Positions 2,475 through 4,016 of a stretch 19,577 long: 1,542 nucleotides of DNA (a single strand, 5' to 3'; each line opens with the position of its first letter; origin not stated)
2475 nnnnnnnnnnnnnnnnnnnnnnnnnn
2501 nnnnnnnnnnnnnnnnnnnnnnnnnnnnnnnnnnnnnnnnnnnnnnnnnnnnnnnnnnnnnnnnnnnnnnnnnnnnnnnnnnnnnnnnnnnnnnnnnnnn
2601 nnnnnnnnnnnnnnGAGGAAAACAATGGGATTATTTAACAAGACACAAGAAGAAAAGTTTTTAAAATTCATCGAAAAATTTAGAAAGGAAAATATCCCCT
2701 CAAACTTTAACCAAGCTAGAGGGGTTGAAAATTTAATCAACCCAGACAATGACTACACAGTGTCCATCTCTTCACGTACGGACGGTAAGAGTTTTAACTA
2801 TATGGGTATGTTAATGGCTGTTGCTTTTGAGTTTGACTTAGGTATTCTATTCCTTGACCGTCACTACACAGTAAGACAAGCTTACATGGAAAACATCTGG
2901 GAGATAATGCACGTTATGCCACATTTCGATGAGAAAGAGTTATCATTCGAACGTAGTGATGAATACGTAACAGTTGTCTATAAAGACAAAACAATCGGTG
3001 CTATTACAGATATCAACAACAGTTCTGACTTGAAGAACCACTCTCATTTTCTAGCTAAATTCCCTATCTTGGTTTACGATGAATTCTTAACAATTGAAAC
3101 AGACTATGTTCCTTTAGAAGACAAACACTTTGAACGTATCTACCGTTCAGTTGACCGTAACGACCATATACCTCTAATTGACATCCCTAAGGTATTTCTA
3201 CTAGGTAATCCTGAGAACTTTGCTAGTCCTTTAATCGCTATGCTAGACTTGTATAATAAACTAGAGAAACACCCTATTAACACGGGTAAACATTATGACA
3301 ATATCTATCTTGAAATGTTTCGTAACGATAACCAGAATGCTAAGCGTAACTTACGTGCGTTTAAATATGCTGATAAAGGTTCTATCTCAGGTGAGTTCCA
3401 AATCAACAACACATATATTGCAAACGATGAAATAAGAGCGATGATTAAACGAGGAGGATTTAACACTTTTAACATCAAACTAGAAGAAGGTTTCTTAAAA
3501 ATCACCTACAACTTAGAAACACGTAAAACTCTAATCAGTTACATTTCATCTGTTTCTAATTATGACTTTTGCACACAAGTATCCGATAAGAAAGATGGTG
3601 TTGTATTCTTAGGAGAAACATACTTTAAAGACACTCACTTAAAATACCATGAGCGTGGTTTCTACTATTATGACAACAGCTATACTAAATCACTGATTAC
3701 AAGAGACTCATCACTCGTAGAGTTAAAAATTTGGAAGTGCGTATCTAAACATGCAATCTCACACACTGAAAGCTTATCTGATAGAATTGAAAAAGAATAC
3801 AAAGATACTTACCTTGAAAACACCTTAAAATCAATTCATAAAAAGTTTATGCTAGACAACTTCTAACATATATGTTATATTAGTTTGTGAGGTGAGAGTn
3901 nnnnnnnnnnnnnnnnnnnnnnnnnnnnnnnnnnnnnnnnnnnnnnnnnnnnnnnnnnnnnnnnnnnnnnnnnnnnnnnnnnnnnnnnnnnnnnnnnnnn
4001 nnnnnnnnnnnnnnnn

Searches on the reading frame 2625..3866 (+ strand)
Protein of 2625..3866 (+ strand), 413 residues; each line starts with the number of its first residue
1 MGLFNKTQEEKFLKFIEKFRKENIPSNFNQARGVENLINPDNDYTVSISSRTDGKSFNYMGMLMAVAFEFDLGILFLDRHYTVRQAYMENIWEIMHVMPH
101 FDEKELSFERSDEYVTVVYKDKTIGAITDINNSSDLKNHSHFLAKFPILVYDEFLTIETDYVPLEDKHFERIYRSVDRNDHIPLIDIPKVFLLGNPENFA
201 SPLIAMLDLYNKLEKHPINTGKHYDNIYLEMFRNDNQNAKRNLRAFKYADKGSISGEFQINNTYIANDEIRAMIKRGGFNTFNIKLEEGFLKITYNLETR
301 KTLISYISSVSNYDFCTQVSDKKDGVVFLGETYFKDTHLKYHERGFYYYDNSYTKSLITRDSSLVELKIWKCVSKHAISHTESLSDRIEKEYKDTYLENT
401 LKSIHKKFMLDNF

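Call 6: search_protein_families(library=phrogs, proteins=[window:2625-3866:+], max_evalue=0.001)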
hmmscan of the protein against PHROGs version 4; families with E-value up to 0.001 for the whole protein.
window:2625-3866:+ (413 aa): 1 family
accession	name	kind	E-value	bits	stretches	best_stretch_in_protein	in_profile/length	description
phrog_2150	-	head and packaging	1.6e-90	304.8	1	21-363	3-338/341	terminase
